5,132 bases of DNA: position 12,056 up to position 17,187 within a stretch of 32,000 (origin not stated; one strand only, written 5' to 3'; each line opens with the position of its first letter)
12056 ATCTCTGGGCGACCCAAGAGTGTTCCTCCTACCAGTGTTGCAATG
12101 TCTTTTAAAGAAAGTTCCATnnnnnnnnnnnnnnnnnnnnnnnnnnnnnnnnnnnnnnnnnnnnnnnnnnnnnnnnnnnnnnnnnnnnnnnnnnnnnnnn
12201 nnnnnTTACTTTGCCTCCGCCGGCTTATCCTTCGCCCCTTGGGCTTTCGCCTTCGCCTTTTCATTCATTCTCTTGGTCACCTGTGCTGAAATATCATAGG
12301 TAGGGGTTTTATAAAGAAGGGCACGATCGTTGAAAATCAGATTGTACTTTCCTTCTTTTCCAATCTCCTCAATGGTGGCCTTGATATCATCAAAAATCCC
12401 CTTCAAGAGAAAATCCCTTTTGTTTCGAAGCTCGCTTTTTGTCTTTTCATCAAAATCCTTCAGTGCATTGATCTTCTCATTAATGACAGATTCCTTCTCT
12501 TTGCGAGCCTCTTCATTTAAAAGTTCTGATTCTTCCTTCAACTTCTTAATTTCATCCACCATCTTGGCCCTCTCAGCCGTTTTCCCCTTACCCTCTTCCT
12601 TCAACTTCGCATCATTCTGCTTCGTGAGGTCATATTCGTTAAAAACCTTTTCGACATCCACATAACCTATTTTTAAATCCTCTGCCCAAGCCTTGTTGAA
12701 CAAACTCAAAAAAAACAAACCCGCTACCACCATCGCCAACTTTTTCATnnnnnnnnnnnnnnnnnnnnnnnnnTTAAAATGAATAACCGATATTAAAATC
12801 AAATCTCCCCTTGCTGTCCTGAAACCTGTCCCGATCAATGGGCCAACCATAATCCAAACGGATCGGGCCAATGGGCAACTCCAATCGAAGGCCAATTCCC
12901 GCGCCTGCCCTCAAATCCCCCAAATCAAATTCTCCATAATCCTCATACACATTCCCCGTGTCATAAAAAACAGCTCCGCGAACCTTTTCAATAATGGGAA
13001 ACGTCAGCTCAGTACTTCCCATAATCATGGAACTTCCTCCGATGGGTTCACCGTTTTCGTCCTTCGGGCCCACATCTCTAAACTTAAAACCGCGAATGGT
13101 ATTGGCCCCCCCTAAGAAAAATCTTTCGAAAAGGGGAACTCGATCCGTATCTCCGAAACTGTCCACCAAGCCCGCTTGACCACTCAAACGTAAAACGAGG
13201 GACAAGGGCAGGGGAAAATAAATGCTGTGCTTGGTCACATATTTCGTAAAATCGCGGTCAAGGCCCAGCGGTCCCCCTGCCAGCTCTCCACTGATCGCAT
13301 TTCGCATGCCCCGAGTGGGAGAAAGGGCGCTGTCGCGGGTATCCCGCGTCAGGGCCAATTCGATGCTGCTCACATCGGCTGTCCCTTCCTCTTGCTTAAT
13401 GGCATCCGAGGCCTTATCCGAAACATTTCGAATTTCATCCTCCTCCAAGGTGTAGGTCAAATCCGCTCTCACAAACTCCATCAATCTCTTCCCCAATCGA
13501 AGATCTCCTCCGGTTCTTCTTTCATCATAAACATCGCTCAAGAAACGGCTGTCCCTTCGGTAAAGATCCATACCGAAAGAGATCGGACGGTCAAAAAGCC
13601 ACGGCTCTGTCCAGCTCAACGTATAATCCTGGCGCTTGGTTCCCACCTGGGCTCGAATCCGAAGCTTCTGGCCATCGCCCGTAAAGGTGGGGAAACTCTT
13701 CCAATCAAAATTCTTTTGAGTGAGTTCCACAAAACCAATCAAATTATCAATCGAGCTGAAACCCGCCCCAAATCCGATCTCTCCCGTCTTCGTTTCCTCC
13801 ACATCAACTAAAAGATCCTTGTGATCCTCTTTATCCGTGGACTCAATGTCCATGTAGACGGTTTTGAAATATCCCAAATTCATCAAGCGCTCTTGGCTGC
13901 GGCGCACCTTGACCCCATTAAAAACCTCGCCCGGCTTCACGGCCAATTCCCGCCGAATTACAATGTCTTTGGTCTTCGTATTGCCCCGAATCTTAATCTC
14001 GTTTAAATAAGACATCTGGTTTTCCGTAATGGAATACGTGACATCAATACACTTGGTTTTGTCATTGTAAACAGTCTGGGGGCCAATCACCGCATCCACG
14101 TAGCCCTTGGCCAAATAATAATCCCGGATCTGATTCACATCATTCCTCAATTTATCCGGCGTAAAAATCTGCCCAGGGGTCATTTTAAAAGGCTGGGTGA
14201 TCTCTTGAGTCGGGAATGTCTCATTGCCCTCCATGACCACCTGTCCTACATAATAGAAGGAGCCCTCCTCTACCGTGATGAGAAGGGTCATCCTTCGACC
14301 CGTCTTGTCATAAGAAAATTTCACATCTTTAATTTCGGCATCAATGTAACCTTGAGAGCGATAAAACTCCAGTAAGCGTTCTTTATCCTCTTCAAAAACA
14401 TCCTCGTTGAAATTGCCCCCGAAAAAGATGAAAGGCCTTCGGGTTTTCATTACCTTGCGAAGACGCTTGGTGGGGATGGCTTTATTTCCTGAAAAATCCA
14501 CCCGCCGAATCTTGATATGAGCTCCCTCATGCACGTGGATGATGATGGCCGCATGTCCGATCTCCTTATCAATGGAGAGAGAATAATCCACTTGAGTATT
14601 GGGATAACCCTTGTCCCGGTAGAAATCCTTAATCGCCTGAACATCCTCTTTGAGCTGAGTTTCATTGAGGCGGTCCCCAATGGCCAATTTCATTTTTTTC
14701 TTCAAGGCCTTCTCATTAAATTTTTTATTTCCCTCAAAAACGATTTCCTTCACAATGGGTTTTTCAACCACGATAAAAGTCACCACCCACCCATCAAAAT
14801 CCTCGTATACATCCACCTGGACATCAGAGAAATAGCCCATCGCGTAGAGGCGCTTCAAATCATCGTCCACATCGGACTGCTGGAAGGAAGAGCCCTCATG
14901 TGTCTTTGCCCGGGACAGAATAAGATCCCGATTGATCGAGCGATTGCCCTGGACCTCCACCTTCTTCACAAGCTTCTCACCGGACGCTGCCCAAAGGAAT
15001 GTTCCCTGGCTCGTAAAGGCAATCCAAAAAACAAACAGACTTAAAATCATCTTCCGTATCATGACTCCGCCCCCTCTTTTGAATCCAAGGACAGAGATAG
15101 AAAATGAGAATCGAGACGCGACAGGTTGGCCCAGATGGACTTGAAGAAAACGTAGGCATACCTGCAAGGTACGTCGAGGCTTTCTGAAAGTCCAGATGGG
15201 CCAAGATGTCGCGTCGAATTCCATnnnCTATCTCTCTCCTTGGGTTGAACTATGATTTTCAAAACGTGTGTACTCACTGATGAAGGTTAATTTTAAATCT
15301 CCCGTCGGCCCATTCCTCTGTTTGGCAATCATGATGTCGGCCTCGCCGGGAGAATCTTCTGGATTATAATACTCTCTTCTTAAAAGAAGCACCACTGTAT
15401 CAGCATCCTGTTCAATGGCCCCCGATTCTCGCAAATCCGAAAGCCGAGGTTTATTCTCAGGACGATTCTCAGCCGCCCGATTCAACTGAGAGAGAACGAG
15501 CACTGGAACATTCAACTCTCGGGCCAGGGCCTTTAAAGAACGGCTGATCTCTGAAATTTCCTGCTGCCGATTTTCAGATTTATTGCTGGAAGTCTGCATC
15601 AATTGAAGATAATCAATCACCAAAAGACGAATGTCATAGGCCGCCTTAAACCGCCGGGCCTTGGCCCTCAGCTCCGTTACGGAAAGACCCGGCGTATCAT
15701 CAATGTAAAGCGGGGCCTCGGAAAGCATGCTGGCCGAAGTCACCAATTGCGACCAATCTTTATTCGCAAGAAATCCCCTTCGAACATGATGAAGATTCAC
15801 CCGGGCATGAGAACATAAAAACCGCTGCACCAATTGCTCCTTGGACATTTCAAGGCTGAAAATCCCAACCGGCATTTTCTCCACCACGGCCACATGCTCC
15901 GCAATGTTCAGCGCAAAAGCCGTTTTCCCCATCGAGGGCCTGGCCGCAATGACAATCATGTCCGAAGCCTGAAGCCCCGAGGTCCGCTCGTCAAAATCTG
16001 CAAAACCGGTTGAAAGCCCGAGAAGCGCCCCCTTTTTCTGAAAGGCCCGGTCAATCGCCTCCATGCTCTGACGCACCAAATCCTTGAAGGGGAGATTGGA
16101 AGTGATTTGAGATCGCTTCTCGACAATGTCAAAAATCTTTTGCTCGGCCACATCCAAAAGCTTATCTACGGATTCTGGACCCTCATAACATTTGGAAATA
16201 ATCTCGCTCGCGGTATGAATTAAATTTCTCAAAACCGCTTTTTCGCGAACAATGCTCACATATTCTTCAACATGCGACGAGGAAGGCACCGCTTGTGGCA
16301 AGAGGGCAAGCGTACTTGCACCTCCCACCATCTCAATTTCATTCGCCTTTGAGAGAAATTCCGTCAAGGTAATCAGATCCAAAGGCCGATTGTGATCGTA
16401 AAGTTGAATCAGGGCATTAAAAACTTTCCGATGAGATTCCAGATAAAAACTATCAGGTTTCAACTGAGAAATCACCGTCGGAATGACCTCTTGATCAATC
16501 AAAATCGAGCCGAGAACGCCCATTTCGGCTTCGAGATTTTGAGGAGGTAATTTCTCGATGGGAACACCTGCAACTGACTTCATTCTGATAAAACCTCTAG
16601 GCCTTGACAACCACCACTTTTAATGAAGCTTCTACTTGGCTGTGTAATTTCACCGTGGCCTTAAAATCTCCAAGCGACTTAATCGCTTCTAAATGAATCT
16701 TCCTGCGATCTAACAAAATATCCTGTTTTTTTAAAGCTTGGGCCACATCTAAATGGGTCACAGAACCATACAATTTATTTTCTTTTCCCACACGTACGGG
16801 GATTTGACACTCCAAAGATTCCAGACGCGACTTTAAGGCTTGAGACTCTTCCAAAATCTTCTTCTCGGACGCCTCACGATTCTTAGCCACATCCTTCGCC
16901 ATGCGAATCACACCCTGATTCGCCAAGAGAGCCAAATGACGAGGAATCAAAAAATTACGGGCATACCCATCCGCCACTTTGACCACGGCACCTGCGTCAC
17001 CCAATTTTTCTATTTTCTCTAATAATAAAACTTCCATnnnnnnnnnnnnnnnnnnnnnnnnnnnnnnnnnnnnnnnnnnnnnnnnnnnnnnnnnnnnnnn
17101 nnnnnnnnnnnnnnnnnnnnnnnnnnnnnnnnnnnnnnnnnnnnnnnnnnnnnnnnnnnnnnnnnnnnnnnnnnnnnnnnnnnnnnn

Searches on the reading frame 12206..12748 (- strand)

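Call 21: search_protein_families(library=pfam, proteins=[window:12206-12748:-], max_evalue=0.001)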
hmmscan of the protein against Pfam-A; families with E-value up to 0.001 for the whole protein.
window:12206-12748:- (180 aa): 1 family
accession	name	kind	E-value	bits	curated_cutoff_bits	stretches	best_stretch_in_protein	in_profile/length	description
PF03938.19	OmpH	-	6.4e-26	91.7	32.4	1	26-161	1-141/141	Outer membrane protein (OmpH-like)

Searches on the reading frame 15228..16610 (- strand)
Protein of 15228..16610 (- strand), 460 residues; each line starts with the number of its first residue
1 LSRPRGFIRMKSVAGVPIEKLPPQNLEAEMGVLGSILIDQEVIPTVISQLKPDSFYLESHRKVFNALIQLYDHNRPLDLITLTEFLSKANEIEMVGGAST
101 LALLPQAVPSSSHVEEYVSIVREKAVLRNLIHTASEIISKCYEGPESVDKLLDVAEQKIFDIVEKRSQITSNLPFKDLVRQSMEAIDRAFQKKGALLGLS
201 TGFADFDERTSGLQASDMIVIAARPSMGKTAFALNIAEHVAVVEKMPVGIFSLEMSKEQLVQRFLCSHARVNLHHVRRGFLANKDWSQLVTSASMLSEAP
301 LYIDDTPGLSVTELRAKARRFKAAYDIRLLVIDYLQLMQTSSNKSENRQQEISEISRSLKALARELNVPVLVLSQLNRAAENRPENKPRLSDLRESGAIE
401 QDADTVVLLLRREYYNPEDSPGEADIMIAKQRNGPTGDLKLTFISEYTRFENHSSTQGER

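Call 20: search_protein_families(library=pfam, proteins=[window:15228-16610:-], max_evalue=0.001)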
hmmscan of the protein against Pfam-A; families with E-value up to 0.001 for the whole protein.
window:15228-16610:- (460 aa): 5 families
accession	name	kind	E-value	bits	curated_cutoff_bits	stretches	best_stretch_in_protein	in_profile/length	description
PF03796.21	DnaB_C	-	2.2e-110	368.5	27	1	198-452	1-255/255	DnaB-like helicase C terminal domain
PF00772.26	DnaB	-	3.5e-31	107.7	23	1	22-123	2-103/103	DnaB-like helicase N terminal domain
PF13481.12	AAA_25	-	5.7e-15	55.9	27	1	214-378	31-192/195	AAA domain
PF06745.19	ATPase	-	0.00013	21.8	26.6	1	200-376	2-164/231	KaiC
PF20307.4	divDNAB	-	0.00016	20.9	26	0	324-381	198-255/356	Divergent DnaB-like ATPase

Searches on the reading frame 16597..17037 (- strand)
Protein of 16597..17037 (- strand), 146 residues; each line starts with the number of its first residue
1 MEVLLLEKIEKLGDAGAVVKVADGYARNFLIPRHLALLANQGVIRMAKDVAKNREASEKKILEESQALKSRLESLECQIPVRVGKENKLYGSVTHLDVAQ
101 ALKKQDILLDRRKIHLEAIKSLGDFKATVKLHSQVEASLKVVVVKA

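Call 20: search_protein_families(library=pfam, proteins=[window:16597-17037:-], max_evalue=0.001)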
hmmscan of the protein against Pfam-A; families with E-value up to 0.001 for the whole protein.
window:16597-17037:- (146 aa): 2 families
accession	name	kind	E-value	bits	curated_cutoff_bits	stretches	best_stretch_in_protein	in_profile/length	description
PF03948.19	Ribosomal_L9_C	-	2.1e-25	89.4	23.2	1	63-144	1-85/86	Ribosomal protein L9, C-terminal domain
PF01281.25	Ribosomal_L9_N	-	6.6e-19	67.6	20.7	1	1-45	1-45/47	Ribosomal protein L9, N-terminal domain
